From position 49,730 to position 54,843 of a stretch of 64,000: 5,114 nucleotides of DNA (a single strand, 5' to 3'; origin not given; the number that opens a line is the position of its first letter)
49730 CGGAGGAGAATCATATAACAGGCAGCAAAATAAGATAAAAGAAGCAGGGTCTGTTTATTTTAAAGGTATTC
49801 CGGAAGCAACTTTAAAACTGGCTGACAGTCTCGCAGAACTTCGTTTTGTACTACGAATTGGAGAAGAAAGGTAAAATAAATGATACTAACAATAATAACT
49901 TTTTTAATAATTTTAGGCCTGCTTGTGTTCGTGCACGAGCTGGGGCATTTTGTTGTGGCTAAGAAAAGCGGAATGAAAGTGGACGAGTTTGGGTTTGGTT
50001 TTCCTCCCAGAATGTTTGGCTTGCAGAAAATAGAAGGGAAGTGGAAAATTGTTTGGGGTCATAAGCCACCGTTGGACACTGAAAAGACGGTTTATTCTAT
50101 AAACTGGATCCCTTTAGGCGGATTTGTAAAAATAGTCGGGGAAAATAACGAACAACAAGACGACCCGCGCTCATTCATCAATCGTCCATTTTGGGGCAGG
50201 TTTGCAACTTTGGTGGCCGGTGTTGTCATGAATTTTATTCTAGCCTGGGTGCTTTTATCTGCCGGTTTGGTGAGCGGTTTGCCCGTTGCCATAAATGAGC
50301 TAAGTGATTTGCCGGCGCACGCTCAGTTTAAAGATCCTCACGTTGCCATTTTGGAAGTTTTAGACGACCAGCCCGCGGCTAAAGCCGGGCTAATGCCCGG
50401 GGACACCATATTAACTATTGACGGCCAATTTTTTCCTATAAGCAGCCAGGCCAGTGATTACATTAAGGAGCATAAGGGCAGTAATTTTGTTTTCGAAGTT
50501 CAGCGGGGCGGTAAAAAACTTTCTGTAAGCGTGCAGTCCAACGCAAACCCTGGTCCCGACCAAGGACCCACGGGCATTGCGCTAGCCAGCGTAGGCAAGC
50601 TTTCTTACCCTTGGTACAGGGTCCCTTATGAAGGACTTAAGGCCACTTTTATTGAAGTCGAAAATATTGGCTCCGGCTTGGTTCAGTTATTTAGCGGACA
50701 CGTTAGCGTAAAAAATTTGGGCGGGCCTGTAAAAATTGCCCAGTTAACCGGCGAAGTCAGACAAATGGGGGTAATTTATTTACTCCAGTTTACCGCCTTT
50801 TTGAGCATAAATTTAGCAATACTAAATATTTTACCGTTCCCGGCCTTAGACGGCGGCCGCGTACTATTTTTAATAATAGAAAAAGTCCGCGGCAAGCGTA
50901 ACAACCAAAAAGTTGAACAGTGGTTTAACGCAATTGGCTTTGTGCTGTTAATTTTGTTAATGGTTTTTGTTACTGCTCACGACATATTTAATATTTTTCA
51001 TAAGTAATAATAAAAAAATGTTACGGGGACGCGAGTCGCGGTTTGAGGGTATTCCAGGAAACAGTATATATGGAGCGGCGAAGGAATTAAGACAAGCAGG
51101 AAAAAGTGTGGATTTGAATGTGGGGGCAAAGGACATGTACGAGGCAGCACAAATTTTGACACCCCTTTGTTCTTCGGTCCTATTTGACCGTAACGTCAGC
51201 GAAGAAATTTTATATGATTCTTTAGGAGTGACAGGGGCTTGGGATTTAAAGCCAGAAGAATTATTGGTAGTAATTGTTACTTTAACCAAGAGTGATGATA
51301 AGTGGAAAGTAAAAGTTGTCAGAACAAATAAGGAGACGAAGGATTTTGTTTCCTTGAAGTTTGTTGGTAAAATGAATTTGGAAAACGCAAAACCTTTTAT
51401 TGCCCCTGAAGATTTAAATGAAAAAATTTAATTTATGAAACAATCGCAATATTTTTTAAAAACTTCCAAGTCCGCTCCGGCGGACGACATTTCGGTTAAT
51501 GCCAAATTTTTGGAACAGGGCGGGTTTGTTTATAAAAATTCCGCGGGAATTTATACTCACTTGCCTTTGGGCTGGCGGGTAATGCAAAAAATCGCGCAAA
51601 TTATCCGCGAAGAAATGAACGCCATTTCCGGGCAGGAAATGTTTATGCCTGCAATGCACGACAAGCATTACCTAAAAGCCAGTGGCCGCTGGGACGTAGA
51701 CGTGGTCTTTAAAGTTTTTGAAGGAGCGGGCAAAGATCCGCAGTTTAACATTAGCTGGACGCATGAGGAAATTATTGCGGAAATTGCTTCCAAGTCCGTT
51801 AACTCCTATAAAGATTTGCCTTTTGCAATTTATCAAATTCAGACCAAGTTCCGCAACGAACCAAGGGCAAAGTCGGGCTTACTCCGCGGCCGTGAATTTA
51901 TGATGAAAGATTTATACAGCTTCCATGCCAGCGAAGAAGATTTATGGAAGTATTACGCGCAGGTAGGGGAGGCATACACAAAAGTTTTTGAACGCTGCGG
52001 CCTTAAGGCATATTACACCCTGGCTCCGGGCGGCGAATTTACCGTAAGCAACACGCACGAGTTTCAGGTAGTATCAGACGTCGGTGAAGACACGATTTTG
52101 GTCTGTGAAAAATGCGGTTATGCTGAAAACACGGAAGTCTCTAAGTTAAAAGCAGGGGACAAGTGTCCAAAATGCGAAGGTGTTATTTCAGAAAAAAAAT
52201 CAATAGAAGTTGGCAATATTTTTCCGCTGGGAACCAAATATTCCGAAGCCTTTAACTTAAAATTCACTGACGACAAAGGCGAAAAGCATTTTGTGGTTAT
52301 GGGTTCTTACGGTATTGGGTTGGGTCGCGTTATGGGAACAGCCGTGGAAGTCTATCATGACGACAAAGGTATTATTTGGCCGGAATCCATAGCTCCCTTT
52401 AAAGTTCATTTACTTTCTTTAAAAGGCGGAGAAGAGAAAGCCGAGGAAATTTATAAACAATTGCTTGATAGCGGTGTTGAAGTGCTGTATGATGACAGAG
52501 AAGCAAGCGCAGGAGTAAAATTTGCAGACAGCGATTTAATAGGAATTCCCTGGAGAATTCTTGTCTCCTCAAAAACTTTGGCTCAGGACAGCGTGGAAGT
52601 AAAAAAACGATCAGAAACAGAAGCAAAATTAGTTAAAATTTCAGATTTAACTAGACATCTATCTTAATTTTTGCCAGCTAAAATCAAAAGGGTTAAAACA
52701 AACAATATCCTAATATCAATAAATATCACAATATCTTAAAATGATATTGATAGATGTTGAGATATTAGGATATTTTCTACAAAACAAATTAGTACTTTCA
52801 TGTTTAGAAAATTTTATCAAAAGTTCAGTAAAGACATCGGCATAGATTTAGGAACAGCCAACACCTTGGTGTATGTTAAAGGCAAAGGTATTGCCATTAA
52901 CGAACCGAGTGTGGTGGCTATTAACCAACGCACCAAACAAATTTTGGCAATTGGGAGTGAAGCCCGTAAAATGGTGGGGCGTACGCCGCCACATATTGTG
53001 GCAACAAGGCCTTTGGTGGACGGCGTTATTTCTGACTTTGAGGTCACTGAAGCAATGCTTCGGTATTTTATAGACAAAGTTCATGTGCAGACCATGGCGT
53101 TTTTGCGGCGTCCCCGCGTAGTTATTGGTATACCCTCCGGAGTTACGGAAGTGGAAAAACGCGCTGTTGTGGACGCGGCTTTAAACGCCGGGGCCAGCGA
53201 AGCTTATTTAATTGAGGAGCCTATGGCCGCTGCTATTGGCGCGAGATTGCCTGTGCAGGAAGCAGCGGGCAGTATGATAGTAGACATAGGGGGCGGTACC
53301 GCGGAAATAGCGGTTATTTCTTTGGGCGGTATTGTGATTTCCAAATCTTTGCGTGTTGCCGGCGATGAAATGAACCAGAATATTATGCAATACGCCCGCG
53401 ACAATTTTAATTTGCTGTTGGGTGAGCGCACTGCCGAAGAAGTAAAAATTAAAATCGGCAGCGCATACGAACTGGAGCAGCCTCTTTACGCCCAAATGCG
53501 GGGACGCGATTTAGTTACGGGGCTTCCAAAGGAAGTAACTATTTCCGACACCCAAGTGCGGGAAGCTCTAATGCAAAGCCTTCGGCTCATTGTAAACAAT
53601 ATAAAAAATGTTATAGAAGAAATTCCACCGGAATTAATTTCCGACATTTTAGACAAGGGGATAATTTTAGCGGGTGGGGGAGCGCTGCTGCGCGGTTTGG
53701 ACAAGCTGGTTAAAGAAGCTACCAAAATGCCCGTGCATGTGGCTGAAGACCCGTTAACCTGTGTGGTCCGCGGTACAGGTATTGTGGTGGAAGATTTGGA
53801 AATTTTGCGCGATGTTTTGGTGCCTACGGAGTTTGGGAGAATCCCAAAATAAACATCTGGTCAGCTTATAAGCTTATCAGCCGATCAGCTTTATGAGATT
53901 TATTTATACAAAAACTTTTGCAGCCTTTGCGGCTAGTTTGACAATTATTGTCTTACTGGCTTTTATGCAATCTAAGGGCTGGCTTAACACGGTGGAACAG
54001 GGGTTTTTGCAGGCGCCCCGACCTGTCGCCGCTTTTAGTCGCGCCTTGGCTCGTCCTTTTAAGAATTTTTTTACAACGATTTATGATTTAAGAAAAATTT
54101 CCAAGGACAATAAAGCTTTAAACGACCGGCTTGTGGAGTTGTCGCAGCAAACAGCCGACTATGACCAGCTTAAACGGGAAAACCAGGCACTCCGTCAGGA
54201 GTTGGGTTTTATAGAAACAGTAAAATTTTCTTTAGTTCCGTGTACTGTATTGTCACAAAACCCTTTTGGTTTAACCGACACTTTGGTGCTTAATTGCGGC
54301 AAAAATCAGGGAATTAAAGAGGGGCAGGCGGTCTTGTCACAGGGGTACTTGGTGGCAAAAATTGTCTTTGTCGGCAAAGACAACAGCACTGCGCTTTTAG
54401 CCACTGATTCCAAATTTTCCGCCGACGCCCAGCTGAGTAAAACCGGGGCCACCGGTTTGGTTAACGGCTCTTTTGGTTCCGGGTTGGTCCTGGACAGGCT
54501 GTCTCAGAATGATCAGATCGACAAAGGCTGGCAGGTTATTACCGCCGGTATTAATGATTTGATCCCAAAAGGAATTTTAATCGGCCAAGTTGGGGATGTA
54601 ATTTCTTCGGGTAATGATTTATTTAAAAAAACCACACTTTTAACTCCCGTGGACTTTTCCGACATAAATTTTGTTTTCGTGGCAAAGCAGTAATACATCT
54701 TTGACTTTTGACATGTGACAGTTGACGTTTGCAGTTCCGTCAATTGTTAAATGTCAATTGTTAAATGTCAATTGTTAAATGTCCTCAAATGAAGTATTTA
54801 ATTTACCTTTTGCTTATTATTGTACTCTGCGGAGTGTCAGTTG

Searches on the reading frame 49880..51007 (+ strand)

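Call 45: search_protein_families(library=pfam, proteins=[window:49880-51007:+], max_evalue=0.00001)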
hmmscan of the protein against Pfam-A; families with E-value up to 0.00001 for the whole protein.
window:49880-51007:+ (375 aa): 3 families
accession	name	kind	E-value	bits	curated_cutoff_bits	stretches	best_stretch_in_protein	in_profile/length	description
PF02163.28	Peptidase_M50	-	1.1e-57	195.4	27.2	2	68-360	45-221/221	Peptidase family M50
PF13180.12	PDZ_2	-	4.4e-09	36.9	27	1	152-218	11-78/80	PDZ domain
PF17820.7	PDZ_6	-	1.1e-06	28.7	27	1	158-209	3-54/54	PDZ domain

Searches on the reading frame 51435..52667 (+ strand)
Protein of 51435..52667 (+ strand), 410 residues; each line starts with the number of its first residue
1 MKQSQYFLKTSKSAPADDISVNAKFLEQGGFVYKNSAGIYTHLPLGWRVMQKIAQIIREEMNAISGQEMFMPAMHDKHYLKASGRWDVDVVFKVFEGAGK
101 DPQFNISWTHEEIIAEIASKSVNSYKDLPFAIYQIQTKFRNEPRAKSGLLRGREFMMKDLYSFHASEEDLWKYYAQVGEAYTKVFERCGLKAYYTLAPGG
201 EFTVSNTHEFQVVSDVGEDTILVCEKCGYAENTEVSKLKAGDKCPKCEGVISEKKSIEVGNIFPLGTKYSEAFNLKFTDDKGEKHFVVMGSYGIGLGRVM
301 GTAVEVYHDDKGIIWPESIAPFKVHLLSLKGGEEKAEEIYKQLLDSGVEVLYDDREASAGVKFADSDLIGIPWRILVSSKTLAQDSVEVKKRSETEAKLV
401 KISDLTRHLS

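Call 45: search_protein_families(library=pfam, proteins=[window:51435-52667:+], max_evalue=0.00001)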
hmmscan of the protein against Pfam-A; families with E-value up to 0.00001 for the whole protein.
window:51435-52667:+ (410 aa): 2 families
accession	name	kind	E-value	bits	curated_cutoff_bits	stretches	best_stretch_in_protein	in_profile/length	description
PF00587.30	tRNA-synt_2b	-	3.5e-32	112.4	29.3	1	104-307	11-179/179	tRNA synthetase class II core domain (G, H, P, S and T)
PF03129.25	HGTP_anticodon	-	1e-16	61.3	21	1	333-406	15-88/94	Anticodon binding domain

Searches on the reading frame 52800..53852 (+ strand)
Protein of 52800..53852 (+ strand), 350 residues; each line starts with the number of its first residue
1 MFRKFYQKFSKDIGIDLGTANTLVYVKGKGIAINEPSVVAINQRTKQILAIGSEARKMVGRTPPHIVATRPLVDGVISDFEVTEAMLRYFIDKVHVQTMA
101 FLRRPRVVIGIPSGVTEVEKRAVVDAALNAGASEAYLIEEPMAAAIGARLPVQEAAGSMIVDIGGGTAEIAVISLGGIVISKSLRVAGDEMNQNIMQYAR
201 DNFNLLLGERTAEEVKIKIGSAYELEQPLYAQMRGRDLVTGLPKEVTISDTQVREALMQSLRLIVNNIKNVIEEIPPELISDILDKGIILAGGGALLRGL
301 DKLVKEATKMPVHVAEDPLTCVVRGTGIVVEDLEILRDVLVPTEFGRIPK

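Call 45: search_protein_families(library=pfam, proteins=[window:52800-53852:+], max_evalue=0.00001)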
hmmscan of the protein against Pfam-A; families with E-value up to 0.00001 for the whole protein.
window:52800-53852:+ (350 aa): 5 families
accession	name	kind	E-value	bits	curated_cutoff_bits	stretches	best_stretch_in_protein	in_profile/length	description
PF06723.19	MreB_Mbl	-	1.7e-142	474.5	27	1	10-335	1-324/327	MreB/Mbl protein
PF14450.12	FtsA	-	1.1e-10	42.4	31.8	1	160-317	2-112/127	Cell division protein FtsA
PF00012.26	HSP70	-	2.8e-08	32.9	20.6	1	91-204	118-239/599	Hsp70 protein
PF00022.25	Actin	-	5.7e-08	32.2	27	0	36-201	31-189/410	Actin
PF11104.14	PilM_2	-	6.5e-07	29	27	0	288-317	278-307/340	Type IV pilus assembly protein PilM;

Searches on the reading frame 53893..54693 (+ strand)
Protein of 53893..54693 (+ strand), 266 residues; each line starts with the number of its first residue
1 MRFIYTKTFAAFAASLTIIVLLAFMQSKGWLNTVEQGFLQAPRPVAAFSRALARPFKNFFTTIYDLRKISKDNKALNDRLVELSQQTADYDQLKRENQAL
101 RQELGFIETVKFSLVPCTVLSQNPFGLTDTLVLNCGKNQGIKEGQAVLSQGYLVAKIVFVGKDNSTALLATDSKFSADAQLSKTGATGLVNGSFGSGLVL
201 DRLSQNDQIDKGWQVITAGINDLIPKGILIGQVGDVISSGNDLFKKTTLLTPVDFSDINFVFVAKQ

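Call 45: search_protein_families(library=pfam, proteins=[window:53893-54693:+], max_evalue=0.00001)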
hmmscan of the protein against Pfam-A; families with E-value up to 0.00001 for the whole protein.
window:53893-54693:+ (266 aa): 1 family
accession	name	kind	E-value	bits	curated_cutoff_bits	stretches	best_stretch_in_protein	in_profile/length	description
PF04085.20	MreC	-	1.9e-29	102.8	28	1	119-264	1-146/147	Rod shape-determining protein MreC, barrel core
